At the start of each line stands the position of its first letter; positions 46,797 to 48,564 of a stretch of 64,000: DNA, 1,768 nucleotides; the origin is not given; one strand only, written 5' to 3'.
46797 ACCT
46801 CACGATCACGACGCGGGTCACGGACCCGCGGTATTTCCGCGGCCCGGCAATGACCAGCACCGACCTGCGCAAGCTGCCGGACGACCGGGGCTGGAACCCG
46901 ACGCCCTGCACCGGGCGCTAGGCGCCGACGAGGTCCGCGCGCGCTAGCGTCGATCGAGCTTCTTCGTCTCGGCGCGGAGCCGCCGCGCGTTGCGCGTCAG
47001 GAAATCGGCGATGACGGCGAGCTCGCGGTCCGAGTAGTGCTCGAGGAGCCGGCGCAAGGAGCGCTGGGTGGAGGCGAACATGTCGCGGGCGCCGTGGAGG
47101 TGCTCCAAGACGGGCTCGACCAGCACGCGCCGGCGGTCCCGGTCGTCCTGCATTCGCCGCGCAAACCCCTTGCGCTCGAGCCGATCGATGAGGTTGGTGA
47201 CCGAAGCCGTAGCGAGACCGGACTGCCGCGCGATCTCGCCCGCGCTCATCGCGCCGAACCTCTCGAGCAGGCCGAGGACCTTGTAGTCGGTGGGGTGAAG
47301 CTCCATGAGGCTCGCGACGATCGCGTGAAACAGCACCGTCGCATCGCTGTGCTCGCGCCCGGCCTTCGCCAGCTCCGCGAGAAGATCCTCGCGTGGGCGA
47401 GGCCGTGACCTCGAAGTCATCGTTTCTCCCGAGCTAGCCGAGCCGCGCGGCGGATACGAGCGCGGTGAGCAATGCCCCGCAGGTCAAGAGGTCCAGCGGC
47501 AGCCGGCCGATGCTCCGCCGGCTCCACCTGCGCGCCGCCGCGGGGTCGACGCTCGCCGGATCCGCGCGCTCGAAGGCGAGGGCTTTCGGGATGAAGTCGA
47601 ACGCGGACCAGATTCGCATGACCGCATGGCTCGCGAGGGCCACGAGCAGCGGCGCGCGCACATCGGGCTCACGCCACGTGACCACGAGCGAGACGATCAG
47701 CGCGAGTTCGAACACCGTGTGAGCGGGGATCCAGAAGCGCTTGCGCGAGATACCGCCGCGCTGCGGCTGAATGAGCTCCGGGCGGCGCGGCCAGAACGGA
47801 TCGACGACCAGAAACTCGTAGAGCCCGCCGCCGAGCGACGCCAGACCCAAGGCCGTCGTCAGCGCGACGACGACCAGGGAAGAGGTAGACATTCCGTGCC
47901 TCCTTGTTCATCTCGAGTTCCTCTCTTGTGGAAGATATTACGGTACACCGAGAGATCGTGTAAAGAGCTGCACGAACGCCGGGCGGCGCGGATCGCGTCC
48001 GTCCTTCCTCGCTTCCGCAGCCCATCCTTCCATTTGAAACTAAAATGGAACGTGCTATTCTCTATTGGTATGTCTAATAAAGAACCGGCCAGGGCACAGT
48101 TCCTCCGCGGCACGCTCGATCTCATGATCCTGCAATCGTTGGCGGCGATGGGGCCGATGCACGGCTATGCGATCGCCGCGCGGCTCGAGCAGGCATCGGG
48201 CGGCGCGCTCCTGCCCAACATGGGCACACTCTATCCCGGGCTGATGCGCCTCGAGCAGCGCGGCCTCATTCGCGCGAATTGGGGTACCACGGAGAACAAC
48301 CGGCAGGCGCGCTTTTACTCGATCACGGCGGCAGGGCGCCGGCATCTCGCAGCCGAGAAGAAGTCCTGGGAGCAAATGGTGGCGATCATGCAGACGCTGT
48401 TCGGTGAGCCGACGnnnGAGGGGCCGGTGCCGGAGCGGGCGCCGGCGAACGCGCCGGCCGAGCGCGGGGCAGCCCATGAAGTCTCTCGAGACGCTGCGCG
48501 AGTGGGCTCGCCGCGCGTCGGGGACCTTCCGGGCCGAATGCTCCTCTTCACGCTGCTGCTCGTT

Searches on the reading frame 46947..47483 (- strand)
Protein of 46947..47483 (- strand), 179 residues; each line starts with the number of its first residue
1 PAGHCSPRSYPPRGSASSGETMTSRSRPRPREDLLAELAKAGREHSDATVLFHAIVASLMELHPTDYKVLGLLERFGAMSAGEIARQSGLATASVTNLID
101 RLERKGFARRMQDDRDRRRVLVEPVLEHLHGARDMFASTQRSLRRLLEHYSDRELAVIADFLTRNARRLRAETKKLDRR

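Call 59: search_protein_families(library=pfam, max_evalue=0.001, proteins=[window:46947-47483:-])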
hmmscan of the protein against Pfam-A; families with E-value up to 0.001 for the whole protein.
window:46947-47483:- (179 aa): 6 families
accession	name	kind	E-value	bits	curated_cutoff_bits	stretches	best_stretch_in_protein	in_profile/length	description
PF01047.28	MarR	-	2.5e-15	56.5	24.6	1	63-120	2-59/59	MarR family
PF12802.13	MarR_2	-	2.5e-10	40.8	27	1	62-119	3-61/61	MarR family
PF13412.12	HTH_24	-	7.8e-08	32.2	21.9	1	63-107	2-46/48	Winged helix-turn-helix DNA-binding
PF09339.16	HTH_IclR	-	1.4e-05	25.2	22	1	72-110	11-50/52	IclR helix-turn-helix domain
PF01978.25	TrmB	-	0.00014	22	25.6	1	62-114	6-58/68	Sugar-specific transcriptional regulator TrmB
PF13404.12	HTH_AsnC-type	-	0.00094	19.4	27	0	65-103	4-42/42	AsnC-type helix-turn-helix domain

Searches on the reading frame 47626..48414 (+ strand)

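Call 59: search_protein_families(library=pfam, max_evalue=0.001, proteins=[window:47626-48414:+])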
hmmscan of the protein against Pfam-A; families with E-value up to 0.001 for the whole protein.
window:47626-48414:+ (263 aa): 1 family
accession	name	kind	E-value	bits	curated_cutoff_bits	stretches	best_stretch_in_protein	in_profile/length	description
PF03551.20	PadR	-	3.1e-20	72.4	27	1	168-242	1-74/75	Transcriptional regulator PadR-like family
